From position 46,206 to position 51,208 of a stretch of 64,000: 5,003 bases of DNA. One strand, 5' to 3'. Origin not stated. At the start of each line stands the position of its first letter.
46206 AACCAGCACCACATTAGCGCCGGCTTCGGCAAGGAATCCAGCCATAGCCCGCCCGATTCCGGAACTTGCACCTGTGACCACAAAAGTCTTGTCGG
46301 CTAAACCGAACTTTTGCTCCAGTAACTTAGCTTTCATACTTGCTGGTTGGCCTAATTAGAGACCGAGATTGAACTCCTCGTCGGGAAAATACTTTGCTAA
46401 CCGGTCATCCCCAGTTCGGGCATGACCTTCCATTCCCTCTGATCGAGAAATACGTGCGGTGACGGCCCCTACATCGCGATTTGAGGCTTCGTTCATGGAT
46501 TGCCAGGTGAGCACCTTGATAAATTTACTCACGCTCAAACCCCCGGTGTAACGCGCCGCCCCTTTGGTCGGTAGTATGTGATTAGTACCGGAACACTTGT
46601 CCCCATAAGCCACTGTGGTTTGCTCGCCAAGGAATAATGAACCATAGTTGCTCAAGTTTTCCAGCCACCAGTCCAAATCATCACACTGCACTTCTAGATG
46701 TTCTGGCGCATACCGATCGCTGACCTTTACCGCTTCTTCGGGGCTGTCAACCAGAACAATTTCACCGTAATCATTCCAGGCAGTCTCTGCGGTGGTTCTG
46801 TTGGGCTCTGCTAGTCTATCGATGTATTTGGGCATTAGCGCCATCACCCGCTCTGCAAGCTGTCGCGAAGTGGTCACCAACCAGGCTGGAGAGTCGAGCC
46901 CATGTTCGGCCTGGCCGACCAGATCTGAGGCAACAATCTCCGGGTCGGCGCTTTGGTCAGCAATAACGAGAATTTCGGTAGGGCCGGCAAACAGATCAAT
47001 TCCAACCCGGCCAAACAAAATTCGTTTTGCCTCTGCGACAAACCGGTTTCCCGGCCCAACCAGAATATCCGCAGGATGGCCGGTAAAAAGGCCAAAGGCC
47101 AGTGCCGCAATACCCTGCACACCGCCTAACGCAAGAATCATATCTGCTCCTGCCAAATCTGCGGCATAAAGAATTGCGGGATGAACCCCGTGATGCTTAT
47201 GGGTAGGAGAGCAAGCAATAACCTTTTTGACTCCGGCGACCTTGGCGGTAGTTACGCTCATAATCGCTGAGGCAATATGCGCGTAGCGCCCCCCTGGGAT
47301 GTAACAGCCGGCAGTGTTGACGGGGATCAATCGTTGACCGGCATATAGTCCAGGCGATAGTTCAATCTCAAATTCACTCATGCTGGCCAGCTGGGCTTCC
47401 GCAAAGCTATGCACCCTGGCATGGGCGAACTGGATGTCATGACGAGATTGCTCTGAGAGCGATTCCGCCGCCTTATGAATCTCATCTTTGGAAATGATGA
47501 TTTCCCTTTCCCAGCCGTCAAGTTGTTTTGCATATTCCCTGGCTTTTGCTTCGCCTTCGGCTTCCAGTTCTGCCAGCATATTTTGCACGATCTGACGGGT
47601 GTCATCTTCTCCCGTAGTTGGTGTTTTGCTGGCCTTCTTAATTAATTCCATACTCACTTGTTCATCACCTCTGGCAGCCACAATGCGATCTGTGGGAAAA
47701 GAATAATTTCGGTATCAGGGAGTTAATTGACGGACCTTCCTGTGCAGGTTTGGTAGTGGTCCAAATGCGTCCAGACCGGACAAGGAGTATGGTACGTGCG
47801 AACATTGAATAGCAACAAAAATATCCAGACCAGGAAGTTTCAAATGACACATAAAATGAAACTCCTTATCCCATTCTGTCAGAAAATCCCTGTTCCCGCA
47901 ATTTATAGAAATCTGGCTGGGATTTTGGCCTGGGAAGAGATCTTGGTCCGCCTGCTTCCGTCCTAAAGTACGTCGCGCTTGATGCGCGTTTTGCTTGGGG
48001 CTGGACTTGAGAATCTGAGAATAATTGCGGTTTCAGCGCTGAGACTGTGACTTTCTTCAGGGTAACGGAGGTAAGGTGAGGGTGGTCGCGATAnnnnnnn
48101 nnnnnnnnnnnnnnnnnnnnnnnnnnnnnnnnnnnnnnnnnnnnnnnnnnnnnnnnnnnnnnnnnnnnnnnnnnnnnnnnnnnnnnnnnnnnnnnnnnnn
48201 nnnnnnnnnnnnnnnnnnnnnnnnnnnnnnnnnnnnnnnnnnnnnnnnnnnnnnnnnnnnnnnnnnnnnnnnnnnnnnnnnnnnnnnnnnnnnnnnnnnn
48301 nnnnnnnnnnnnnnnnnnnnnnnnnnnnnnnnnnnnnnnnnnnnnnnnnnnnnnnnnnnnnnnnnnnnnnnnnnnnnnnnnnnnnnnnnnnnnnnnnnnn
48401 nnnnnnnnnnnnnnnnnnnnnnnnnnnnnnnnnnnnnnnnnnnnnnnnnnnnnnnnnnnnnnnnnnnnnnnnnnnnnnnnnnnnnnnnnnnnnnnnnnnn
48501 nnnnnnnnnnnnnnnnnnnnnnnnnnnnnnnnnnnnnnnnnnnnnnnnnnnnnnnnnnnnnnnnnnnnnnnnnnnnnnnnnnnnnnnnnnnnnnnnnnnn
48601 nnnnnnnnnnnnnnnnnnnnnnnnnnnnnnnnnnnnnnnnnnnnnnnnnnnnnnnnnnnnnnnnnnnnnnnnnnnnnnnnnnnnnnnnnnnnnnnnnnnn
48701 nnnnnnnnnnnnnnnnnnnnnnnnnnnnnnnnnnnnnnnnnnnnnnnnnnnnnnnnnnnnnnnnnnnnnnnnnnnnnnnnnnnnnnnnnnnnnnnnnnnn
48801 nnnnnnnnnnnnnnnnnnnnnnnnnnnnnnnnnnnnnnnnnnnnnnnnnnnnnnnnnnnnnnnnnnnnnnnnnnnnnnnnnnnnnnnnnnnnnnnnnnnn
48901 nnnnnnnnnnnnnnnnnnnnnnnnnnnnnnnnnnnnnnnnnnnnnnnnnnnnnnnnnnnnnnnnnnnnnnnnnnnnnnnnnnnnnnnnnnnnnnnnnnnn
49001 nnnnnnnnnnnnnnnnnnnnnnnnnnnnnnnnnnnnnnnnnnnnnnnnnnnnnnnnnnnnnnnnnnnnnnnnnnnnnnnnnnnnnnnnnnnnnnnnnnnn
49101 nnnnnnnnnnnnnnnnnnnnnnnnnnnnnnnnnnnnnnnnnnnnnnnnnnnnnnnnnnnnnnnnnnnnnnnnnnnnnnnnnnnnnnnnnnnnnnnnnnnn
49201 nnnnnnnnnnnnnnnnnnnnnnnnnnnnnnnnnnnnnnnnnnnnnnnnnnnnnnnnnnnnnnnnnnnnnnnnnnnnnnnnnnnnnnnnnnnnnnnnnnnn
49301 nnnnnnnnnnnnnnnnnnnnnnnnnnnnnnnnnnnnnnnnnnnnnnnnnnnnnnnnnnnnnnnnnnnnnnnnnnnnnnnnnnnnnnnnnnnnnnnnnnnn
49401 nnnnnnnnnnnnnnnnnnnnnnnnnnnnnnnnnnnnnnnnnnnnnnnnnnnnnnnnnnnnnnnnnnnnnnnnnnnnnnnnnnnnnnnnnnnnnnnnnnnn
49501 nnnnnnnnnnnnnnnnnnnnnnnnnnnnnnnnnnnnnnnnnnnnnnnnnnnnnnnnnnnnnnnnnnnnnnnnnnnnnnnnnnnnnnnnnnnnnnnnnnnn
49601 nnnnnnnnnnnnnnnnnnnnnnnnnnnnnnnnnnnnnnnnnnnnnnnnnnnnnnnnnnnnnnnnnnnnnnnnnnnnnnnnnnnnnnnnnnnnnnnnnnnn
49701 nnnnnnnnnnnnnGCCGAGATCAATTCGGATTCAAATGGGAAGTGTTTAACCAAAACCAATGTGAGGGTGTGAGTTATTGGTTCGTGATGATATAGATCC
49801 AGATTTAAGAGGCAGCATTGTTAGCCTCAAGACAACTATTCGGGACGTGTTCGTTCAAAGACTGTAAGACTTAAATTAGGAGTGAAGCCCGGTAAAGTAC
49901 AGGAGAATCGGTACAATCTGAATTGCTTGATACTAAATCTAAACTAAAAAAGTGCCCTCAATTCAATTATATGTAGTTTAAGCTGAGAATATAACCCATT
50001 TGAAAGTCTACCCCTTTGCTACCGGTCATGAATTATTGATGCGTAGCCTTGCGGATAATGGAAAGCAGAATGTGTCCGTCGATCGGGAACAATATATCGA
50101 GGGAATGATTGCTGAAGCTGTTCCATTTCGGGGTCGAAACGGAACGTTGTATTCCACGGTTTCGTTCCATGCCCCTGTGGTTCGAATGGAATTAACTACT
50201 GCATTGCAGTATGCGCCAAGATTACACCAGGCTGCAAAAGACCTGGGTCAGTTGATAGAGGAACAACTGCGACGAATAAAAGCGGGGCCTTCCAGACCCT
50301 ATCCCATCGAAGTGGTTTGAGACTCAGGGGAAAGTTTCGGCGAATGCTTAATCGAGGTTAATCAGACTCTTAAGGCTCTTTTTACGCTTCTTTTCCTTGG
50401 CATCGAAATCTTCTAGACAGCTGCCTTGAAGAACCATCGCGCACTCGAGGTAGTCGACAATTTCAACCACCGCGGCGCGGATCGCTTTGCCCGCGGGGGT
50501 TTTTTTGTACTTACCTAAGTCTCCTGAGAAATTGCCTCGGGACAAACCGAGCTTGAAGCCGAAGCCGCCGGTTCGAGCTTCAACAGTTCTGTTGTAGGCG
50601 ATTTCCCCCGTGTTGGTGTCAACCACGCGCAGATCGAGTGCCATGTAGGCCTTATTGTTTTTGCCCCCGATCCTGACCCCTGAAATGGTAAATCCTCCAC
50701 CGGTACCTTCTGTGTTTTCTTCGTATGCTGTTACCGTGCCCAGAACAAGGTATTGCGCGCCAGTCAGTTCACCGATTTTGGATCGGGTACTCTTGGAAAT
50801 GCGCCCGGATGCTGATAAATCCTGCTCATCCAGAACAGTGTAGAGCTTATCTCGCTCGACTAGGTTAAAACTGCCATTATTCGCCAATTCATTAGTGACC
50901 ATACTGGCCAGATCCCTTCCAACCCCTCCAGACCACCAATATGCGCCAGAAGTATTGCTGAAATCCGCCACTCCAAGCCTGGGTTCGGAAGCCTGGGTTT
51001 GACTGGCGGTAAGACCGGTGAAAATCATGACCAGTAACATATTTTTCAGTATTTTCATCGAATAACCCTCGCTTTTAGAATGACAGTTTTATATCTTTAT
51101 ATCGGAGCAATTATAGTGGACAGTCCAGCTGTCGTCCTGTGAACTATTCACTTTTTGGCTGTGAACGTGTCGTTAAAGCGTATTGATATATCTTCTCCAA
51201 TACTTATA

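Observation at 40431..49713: Four consecutive dehydrogenases (GMC, HisD-like, SDR, Zn-MDR) followed by a TAXI-TRAP transporter: a candidate hpsNOP-type C3-sulfonate (DHPS) oxidation locus with a non-canonical uptake system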

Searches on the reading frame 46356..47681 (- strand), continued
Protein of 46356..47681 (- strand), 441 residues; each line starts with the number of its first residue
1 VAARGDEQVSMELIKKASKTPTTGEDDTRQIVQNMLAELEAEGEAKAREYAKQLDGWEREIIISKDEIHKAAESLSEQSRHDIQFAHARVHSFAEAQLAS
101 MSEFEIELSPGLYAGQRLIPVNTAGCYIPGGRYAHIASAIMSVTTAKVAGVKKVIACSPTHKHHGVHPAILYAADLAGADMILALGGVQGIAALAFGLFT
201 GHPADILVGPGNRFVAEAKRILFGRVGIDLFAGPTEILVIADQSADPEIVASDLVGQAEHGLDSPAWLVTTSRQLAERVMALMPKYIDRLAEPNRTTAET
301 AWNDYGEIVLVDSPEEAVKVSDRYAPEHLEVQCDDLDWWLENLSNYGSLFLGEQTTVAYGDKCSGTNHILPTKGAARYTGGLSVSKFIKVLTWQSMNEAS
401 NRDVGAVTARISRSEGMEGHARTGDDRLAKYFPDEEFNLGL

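Call 54: search_protein_families(library=pfam, proteins=[L053:9102-9719:+, L064:349-1236:+, L064:14630-15763:+], max_evalue=0.00001)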
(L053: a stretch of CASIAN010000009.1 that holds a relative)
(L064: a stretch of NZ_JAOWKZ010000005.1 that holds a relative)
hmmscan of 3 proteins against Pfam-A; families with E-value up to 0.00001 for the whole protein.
L053:9102-9719:+ (205 aa): 1 family
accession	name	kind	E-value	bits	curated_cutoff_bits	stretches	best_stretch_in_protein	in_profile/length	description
PF03741.22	TerC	-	1.3e-44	152.5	27.8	1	9-191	2-177/178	Integral membrane protein TerC family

L064:349-1236:+ (295 aa): 2 families
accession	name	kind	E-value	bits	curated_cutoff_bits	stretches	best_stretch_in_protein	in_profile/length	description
PF01380.27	SIS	-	1.1e-10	41.8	25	1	136-225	2-91/131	SIS domain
PF01418.23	HTH_6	-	3.9e-09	36.8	28.3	1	22-73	16-67/77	Helix-turn-helix domain, rpiR family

L064:14630-15763:+ (377 aa): 1 family
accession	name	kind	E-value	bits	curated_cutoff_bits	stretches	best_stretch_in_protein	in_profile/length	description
PF01070.24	FMN_dh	-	1.5e-116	389.7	24.9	1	17-363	1-341/350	FMN-dependent dehydrogenase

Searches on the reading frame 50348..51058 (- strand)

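Call 3: search_protein_families(library=pfam, proteins=[window:50348-51058:-])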
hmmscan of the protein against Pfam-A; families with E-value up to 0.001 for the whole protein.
window:50348-51058:- (236 aa): 4 families
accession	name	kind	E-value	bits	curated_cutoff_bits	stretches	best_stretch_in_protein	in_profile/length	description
PF03783.19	CsgG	-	2.9e-50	171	20.8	1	19-209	3-202/210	Curli production assembly/transport component CsgG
PF13036.11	LpoB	-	1.1e-09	38.8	22.3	1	50-156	50-142/147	Peptidoglycan-synthase activator LpoB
PF16539.10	FlgT_M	-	2.1e-05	25.2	31.2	1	46-161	33-144/158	Flagellar assembly protein T, middle domain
PF04052.18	TolB_N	-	0.00089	19.8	22.4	0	21-112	8-86/106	TolB amino-terminal domain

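Call 4: search_protein_families(library=ncbifam, proteins=[window:50348-51058:-])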
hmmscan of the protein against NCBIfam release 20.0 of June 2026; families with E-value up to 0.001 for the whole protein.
window:50348-51058:- (236 aa): 2 families
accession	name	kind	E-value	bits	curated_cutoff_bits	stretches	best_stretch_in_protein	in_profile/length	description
TIGR02722.1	lp_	equivalog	7.7e-09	35.8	110.55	1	50-115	90-156/189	penicillin-binding protein activator LpoB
NF011731.0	PRK15184.1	equivalog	5.3e-07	29.4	505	1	42-155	71-188/277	curli production assembly/transport protein CsgG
